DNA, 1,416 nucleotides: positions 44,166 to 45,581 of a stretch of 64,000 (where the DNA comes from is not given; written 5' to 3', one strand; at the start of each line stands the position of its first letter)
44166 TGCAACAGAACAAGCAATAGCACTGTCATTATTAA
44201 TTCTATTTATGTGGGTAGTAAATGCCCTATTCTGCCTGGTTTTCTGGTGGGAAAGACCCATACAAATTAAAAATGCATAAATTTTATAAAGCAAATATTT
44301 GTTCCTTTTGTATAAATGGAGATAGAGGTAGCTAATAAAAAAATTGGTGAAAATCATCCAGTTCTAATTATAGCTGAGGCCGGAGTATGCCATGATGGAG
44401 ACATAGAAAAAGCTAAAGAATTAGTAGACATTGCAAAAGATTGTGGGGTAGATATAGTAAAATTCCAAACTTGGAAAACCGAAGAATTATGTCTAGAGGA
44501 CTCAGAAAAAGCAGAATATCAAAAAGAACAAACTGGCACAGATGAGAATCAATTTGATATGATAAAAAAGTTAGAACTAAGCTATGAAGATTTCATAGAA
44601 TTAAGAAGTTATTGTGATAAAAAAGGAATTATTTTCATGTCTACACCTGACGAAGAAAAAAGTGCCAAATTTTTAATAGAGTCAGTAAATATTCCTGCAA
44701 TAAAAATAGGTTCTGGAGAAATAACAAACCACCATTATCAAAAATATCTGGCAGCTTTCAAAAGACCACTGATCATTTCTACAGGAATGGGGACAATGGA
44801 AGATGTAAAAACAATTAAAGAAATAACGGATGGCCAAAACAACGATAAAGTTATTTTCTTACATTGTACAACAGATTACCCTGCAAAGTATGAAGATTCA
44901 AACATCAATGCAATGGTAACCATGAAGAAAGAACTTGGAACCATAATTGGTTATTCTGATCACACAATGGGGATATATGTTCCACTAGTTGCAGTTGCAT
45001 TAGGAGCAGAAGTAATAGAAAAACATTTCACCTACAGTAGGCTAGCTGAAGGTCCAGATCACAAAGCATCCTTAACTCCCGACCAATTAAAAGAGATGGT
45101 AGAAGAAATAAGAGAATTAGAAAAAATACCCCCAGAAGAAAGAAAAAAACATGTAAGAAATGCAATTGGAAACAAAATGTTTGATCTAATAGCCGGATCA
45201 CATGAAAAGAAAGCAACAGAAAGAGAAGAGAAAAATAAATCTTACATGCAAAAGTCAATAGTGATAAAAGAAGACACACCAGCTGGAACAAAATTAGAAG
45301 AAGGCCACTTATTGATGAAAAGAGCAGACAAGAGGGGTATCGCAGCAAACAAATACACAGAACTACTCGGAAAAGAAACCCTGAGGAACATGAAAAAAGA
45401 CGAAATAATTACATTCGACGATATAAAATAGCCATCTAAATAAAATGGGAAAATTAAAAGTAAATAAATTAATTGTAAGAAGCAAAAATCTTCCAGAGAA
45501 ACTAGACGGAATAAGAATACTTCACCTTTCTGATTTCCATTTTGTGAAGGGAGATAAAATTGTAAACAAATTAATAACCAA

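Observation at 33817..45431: Complete-looking nonulosonic (sialic-acid-like) sugar pathway in a DPANN-like archaeon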

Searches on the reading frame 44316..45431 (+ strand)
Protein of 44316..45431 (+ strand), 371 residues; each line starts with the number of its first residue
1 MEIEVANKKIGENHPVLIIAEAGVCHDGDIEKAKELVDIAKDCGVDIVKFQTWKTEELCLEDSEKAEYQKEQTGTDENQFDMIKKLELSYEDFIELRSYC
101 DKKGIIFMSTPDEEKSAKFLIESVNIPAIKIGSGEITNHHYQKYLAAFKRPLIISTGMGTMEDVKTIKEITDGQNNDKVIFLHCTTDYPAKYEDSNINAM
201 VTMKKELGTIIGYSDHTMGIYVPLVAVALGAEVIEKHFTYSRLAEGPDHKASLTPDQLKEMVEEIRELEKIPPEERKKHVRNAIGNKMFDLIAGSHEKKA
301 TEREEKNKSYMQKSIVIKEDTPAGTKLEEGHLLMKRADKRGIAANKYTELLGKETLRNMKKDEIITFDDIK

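Call 4: search_protein_families(library=pfam, proteins=[window:44316-45431:+], max_evalue=0.01)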
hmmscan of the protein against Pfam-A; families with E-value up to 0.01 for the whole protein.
window:44316-45431:+ (371 aa): 2 families
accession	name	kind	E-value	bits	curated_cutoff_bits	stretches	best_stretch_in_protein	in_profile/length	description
PF03102.20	NeuB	-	7e-89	297.9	22.1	1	36-271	1-235/241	NeuB family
PF08666.17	SAF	-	9.6e-08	32.9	21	1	314-371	3-63/63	SAF domain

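Call 5: search_protein_families(library=ncbifam, proteins=[window:44316-45431:+], max_evalue=0.001)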
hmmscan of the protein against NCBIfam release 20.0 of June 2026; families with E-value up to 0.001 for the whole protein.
window:44316-45431:+ (371 aa): 2 families
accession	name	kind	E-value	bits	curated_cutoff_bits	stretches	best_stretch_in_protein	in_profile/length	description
TIGR03569.1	NeuB_NnaB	equivalog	7.5e-118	393.3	399.65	1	16-365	1-329/329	N-acetylneuraminate synthase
TIGR03586.1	PseI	equivalog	6.4e-68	229.4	340.25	1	16-363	2-325/327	pseudaminic acid synthase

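Call 9: find_encoding_contigs(protein=window:44316-45431:+, flank=2000, max_places=4)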
Protein window:44316-45431:+ (371 aa): 15 contigs read that carry it; 4 places shown.
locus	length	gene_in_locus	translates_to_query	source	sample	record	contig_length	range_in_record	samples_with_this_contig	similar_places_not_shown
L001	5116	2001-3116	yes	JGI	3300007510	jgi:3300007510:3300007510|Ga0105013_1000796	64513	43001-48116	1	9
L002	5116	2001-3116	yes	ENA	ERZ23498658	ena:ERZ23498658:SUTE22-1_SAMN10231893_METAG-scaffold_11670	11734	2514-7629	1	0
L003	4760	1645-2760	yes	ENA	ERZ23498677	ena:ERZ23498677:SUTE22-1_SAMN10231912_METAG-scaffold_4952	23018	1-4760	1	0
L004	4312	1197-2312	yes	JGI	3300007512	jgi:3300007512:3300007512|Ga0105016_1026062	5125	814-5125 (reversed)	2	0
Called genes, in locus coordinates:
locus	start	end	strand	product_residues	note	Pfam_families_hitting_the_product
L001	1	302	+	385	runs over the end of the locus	PF13439:Glyco_transf_4, PF00534:Glycos_transf_1, PF13692:Glyco_trans_1_4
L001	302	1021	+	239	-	PF01209:Ubie_methyltran, PF03848:TehB, PF13489:Methyltransf_23, PF05175:MTS, PF08241:Methyltransf_11, PF08242:Methyltransf_12, PF13649:Methyltransf_25, PF13847:Methyltransf_31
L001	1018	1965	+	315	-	PF03706:LPG_synthase_TM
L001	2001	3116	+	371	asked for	PF03102:NeuB, PF08666:SAF (weak)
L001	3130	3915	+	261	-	PF00149:Metallophos, PF12850:Metallophos_2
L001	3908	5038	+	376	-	PF01041:DegT_DnrJ_EryC1, PF00266:Aminotran_5 (faint)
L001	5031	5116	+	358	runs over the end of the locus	PF04339:FemAB_like (faint), PF02388:FemAB, PF13480:Acetyltransf_6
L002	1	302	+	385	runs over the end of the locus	PF13439:Glyco_transf_4, PF00534:Glycos_transf_1, PF13692:Glyco_trans_1_4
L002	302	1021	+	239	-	PF01209:Ubie_methyltran, PF03848:TehB, PF13489:Methyltransf_23, PF05175:MTS, PF08241:Methyltransf_11, PF08242:Methyltransf_12, PF13649:Methyltransf_25, PF13847:Methyltransf_31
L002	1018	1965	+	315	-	PF03706:LPG_synthase_TM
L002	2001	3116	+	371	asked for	PF03102:NeuB, PF08666:SAF (weak)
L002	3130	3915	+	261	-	PF00149:Metallophos, PF12850:Metallophos_2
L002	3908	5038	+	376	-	PF01041:DegT_DnrJ_EryC1, PF00266:Aminotran_5 (faint)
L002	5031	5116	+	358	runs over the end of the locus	PF04339:FemAB_like (faint), PF02388:FemAB, PF13480:Acetyltransf_6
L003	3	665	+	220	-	?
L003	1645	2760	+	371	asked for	PF03102:NeuB, PF08666:SAF (weak)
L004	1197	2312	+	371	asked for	PF03102:NeuB, PF08666:SAF (weak)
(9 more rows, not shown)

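Call 10: find_homologous_proteins(query=window:44316-45431:+)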
Query window:44316-45431:+ (371 aa): 7977 proteins with E <= 0.001 among 8000 candidates; the best 120 are listed.
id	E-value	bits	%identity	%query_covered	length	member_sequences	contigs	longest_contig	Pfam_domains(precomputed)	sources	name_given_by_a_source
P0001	1.6e-179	615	96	79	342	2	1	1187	PF03102.21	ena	-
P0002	4.0e-177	607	72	100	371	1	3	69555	PF03102.21,PF08666.18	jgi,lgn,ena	jgi:N,N'-diacetyllegionaminate synthase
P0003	4.8e-172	590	70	100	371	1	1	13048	PF03102.21,PF08666.18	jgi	jgi:N,N'-diacetyllegionaminate synthase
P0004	5.1e-172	590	70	100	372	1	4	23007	PF03102.21,PF08666.18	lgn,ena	-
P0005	2.2e-170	584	69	99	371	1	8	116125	PF03102.21,PF08666.18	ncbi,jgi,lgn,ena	jgi:N,N'-diacetyllegionaminate synthase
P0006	1.4e-160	552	66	100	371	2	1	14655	PF03102.21,PF08666.18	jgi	jgi:N,N'-diacetyllegionaminate synthase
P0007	1.8e-160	552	66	99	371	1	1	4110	PF03102.21,PF08666.18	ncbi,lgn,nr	ncbi:N-acetylneuraminate synthase family protein [archaeon]|nr:N-acetylneuraminate synthase family p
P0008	1.9e-159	548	65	99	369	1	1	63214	PF03102.21,PF08666.18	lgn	-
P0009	1.0e-157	543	66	100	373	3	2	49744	PF03102.21,PF08666.18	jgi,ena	jgi:N,N'-diacetyllegionaminate synthase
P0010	1.3e-156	539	67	98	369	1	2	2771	PF03102.21,PF08666.18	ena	-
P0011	1.8e-156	539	64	100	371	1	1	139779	PF03102.21,PF08666.18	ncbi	ncbi:MAG: N-acetylneuraminate synthase family protein [Candidatus Woesearchaeota archaeon]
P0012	3.9e-155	534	63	99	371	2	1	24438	PF03102.21,PF08666.18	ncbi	-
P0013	4.4e-150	518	62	99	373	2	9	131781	PF03102.21,PF08666.18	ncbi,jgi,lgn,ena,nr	ncbi:N-acetylneuraminate synthase [Candidatus Woesearchaeota archaeon]|jgi:N,N'-diacetyllegionaminat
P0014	1.9e-140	486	60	99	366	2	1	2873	PF03102.21,PF08666.18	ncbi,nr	ncbi:N-acetylneuraminate synthase [Candidatus Woesearchaeota archaeon]|nr:N-acetylneuraminate syntha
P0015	1.1e-121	424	54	97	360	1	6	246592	PF03102.21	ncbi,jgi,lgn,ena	-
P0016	2.5e-119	417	54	99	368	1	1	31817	PF03102.21,PF08666.18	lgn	-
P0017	5.0e-119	416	63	80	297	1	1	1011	PF03102.21,PF08666.18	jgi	jgi:sialic acid synthase SpsE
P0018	5.3e-112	392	51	98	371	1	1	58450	PF03102.21,PF08666.18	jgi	jgi:sialic acid synthase SpsE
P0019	4.0e-107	376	49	99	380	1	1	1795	PF03102.21,PF08666.18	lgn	-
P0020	1.8e-103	364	48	99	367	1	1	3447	PF03102.21,PF08666.18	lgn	-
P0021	3.5e-103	363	49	99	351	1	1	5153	PF03102.21,PF08666.18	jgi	-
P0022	1.3e-102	361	51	97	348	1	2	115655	PF03102.21,PF08666.18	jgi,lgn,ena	-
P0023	2.1e-102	361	49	100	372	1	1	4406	PF03102.21,PF08666.18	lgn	-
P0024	3.3e-102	360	50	99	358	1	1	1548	PF03102.21,PF08666.18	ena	-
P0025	2.1e-101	358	49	99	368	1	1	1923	PF03102.21,PF08666.18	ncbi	-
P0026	5.2e-101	356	51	99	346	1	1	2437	PF03102.21,PF08666.18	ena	-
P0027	5.7e-101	356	47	100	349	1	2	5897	PF03102.21,PF08666.18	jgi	-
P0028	1.0e-100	355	50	99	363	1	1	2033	PF03102.21,PF08666.18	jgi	jgi:N,N'-diacetyllegionaminate synthase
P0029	1.4e-100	355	50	96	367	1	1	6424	PF03102.21,PF08666.18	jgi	-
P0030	2.5e-100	354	48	98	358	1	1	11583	PF03102.21,PF08666.18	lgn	-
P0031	5.1e-100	353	48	99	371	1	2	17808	PF03102.21,PF08666.18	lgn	-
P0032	9.5e-100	352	48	99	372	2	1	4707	PF03102.21,PF08666.18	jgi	jgi:sialic acid synthase SpsE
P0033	2.0e-99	351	48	99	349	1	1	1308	PF03102.21,PF08666.18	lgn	-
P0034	6.3e-99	349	49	100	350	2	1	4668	PF03102.21,PF08666.18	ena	-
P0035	7.1e-99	349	47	99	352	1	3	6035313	PF03102.21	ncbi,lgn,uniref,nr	ncbi:hypothetical protein NEF87_004337 [Candidatus Lokiarchaeum ossiferum]|uniref:AFP-like domain-co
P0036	1.1e-98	349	51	91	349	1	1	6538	PF03102.21,PF08666.18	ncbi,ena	-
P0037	2.5e-98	347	49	100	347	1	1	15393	PF03102.21,PF08666.18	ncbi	-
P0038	3.0e-98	347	47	99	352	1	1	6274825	PF03102.21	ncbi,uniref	ncbi:N-acetylneuraminate synthase [Candidatus Lokiarchaeum ossiferum]|uniref:N-acetylneuraminate syn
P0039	9.0e-98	346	49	98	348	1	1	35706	PF03102.21,PF08666.18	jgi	jgi:N-acetylneuraminate synthase/N,N'-diacetyllegionaminate synthase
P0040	1.9e-97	345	46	100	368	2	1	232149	PF03102.21,PF08666.18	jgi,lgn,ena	-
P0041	8.0e-97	342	49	100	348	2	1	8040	PF03102.21,PF08666.18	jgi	-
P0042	2.5e-96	341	48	100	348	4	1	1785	PF03102.21,PF08666.18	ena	-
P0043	6.7e-96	339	47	100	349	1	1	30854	PF03102.21,PF08666.18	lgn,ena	-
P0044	2.7e-95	337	46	99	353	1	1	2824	PF03102.21,PF08666.18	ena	-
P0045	3.6e-95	337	47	100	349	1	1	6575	PF03102.21,PF08666.18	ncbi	ncbi:MAG: N-acetylneuraminate synthase [Promethearchaeota archaeon]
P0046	5.4e-95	336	47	100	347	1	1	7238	PF03102.21,PF08666.18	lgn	-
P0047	5.6e-95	336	49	94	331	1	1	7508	PF03102.21,PF08666.18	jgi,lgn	jgi:N-acetylneuraminate synthase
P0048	6.5e-95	336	46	100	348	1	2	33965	PF03102.21,PF08666.18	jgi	-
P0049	7.9e-95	336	47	99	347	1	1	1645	PF03102.21,PF08666.18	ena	-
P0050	4.4e-94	333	47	99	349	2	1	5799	PF03102.21,PF08666.18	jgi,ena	jgi:N-acetylneuraminate synthase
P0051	7.5e-94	333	47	98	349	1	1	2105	PF03102.21,PF08666.18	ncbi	-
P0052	8.9e-94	332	46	100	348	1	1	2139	PF03102.21,PF08666.18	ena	-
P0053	4.0e-93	330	48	98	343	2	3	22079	PF03102.21,PF08666.18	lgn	-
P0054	7.1e-93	330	52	85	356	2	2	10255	PF03102.21,PF08666.18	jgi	jgi:N,N'-diacetyllegionaminate synthase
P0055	8.4e-93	329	47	98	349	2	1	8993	PF03102.21,PF08666.18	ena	-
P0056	1.1e-92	329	43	99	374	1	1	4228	PF03102.21,PF08666.18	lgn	-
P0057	1.3e-92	329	46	99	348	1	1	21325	PF03102.21,PF08666.18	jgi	-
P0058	1.6e-92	328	50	94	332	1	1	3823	PF03102.21,PF08666.18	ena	-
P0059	1.9e-92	328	48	100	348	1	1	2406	PF03102.21,PF08666.18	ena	-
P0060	3.6e-92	327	46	95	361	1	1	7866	PF03102.21,PF08666.18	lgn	-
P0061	5.7e-92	327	48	98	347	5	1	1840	PF03102.21,PF08666.18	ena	-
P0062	6.5e-92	326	48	100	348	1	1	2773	PF03102.21,PF08666.18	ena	-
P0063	2.8e-91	324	48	94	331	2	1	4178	PF03102.21,PF08666.18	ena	-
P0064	7.6e-91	323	49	91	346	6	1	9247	PF03102.21,PF08666.18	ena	-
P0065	7.9e-91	323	48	100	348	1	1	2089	PF03102.21,PF08666.18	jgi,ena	-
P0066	8.5e-91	323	46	99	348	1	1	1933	PF03102.21,PF08666.18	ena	-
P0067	8.7e-91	323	47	95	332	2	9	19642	PF03102.21,PF08666.18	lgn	-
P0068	1.2e-90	322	48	100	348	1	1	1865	PF03102.21,PF08666.18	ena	-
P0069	1.2e-90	322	44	99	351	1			PF03102.21,PF08666.18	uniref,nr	uniref:AFP-like domain-containing protein n=1 Tax=Candidatus Methanogaster sp. ANME-2c ERB4 TaxID=27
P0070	1.3e-90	322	45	100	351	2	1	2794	PF03102.21,PF08666.18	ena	-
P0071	1.3e-90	322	45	99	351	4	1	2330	PF03102.21,PF08666.18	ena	-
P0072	1.6e-90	322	48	99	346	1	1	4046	PF03102.21,PF08666.18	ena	-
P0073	2.7e-90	321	45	99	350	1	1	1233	PF03102.21,PF08666.18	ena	-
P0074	2.8e-90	321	45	99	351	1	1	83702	PF03102.21,PF08666.18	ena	-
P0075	3.4e-90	321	49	94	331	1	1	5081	PF03102.21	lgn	-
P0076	3.4e-90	321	45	99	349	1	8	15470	PF03102.21,PF08666.18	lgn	-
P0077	3.9e-90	321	48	95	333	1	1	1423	PF03102.21,PF08666.18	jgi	-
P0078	7.9e-90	320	46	99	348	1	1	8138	PF03102.21,PF08666.18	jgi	jgi:N-acetylneuraminate synthase/N,N'-diacetyllegionaminate synthase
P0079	8.2e-90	319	47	95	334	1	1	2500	PF03102.21,PF08666.18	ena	-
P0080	8.6e-90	319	47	99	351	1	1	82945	PF03102.21,PF08666.18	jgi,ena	-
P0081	1.0e-89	319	49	94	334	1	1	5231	PF03102.21,PF08666.18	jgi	-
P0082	1.2e-89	319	47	97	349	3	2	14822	PF03102.21,PF08666.18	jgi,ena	-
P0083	1.4e-89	319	47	99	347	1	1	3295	PF03102.21,PF08666.18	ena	-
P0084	1.9e-89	318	48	95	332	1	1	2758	PF03102.21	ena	-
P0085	2.2e-89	318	49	94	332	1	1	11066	PF03102.21,PF08666.18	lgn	-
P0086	2.3e-89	318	47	94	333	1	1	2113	PF03102.21,PF08666.18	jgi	-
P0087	2.4e-89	318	49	94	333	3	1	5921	PF03102.21,PF08666.18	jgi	-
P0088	2.6e-89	318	49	94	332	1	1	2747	PF03102.21,PF08666.18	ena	-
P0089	2.8e-89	318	45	100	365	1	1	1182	PF03102.21,PF08666.18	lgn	-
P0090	2.9e-89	318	46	99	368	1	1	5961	PF03102.21,PF08666.18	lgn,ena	-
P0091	3.1e-89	318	49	94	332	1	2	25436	PF03102.21,PF08666.18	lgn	-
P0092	3.2e-89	318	46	99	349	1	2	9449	PF03102.21,PF08666.18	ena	-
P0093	3.6e-89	317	47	99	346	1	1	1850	PF03102.21,PF08666.18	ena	-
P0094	3.6e-89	317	48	94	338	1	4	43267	PF03102.21,PF08666.18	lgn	-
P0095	4.5e-89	317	47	95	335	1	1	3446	PF03102.21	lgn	-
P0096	4.5e-89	317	45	99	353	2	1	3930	PF03102.21,PF08666.18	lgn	-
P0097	5.0e-89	317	48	100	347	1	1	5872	PF03102.21,PF08666.18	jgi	-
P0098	5.1e-89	317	45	99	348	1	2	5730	PF03102.21,PF08666.18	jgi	jgi:N,N'-diacetyllegionaminate synthase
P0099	5.1e-89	317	49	96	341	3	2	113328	PF03102.21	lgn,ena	-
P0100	5.3e-89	317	46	100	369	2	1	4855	PF03102.21,PF08666.18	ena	-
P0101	5.7e-89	317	44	99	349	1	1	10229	PF03102.21,PF08666.18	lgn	-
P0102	6.1e-89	317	47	94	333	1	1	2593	PF03102.21,PF08666.18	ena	-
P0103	6.2e-89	317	48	94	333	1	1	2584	PF03102.21,PF08666.18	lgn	-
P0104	6.7e-89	316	44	99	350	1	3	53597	PF03102.21,PF08666.18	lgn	-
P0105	6.8e-89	316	45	100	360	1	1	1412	PF03102.21,PF08666.18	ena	-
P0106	7.2e-89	316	47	95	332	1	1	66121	PF03102.21,PF08666.18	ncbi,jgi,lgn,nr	ncbi:MAG: N-acetylneuraminate synthase [Marinifilaceae bacterium]|jgi:N-acetylneuraminate synthase|n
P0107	7.9e-89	316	47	99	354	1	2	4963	PF03102.21,PF08666.18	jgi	-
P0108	8.1e-89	316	49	94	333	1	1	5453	PF03102.21,PF08666.18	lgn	-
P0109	8.2e-89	316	48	94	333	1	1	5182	PF03102.21,PF08666.18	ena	-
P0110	8.2e-89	316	49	95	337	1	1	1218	PF03102.21,PF08666.18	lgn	-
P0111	1.0e-88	316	47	99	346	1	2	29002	PF03102.21,PF08666.18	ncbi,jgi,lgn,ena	-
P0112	1.2e-88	316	48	94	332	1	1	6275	PF03102.21,PF08666.18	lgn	-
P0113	1.4e-88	315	47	98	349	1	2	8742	PF03102.21,PF08666.18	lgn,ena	-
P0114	1.7e-88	315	45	95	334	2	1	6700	PF03102.21,PF08666.18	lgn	-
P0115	1.9e-88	315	44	100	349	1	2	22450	PF03102.21,PF08666.18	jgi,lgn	-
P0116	2.0e-88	315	47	98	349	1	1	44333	PF03102.21,PF08666.18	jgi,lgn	-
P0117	2.1e-88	315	48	94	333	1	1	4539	PF03102.21,PF08666.18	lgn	-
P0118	2.4e-88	315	46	94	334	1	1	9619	PF03102.21,PF08666.18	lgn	-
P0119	2.4e-88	315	50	94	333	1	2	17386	PF03102.21,PF08666.18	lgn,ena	-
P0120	2.8e-88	314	45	98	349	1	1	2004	PF03102.21,PF08666.18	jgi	jgi:N-acetylneuraminate synthase/N,N'-diacetyllegionaminate synthase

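Call 11: search_solved_structures(query=window:44316-45431:+, show_alignments=3)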
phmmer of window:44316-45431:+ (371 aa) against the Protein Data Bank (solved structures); distinct sequences matched with E-value up to 0.001: 8.
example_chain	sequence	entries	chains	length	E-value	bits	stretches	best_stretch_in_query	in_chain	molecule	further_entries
1xuu_A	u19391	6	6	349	2.3e-54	188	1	2-369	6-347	polysialic acid capsule biosynthesis protein SiaC | N-acetylneuraminate synthase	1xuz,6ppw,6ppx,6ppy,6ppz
4ipj_A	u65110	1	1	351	6.4e-54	186.5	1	2-369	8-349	Polysialic acid capsule biosynthesis protein SiaC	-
4ipi_A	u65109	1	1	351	1.4e-53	185.4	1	2-369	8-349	Polysialic acid capsule biosynthesis protein SiaC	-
1vli_A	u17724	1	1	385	1.9e-53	185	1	3-370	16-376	Spore coat polysaccharide biosynthesis protein spsE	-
2wqp_A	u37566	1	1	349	5.1e-53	183.6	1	2-369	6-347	POLYSIALIC ACID CAPSULE BIOSYNTHESIS PROTEIN SIAC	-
8h2c_A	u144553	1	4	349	6.8e-44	153.5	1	13-307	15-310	Pseudaminic acid synthase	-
6ncs_A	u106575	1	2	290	4.1e-42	147.7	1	2-271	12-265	N-acetylneuraminic acid (Sialic acid) synthetase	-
3g8r_A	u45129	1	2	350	5.7e-11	45.3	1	86-259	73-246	Probable spore coat polysaccharide biosynthesis protein E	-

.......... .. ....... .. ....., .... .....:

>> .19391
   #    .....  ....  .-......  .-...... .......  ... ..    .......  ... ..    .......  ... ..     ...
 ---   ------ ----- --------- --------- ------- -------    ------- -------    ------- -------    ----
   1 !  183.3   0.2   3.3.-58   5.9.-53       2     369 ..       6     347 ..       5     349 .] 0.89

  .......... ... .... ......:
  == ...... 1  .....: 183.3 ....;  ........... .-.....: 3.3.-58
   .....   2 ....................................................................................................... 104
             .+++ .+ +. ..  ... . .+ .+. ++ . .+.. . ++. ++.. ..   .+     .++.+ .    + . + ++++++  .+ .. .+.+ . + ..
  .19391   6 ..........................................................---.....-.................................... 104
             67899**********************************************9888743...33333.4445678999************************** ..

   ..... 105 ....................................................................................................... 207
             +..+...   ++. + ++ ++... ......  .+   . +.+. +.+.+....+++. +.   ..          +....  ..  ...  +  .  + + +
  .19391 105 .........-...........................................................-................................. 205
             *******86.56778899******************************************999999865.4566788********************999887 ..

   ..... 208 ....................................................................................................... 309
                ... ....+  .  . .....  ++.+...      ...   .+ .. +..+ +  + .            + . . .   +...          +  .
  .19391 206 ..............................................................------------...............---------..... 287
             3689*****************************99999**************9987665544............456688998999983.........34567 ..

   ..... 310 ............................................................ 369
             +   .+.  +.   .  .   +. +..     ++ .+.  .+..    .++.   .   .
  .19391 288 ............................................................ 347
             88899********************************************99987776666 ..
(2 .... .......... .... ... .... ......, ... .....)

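Call 22: find_encoding_contigs(protein=P0013, flank=10000, max_places=1)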
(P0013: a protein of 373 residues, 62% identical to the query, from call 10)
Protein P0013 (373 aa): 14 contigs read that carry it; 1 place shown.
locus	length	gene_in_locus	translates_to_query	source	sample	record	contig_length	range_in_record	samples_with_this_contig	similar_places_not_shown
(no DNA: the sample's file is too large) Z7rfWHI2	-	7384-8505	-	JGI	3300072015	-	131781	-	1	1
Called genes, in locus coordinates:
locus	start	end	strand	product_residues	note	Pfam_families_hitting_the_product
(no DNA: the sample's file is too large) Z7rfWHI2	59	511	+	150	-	-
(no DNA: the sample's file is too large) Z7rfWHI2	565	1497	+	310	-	PF01522:Polysacc_deac_1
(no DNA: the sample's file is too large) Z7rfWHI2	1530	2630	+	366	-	PF05148:Methyltransf_8 (faint), PF13489:Methyltransf_23 (weak), PF08241:Methyltransf_11, PF13649:Methyltransf_25, PF13847:Methyltransf_31 (weak)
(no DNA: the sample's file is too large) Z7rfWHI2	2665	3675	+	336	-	PF01408:GFO_IDH_MocA, PF02894:GFO_IDH_MocA_C (weak), PF22725:GFO_IDH_MocA_C3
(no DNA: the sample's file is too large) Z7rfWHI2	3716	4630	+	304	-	PF01408:GFO_IDH_MocA, PF03807:F420_oxidored (weak)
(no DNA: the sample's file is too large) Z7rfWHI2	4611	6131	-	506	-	PF02350:Epimerase_2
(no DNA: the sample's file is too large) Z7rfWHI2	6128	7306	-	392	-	PF00685:Sulfotransfer_1, PF13469:Sulfotransfer_3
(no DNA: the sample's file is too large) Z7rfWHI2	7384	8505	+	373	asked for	PF03102:NeuB, PF08666:SAF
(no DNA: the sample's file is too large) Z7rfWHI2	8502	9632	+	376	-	PF02350:Epimerase_2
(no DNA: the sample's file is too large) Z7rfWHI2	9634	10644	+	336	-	PF00266:Aminotran_5 (faint), PF01041:DegT_DnrJ_EryC1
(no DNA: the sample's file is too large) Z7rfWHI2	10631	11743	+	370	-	PF04339:FemAB_like (weak), PF13480:Acetyltransf_6, PF02388:FemAB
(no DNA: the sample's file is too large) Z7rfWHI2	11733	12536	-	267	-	PF00106:adh_short, PF08659:KR (faint), PF13561:adh_short_C2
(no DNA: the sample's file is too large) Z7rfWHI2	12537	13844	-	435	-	PF00202:Aminotran_3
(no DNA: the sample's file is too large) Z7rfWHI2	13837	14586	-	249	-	PF02348:CTP_transf_3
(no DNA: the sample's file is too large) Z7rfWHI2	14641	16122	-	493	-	PF01554:MatE, PF01943:Polysacc_synt, PF13440:Polysacc_synt_3, PF03023:MurJ (weak)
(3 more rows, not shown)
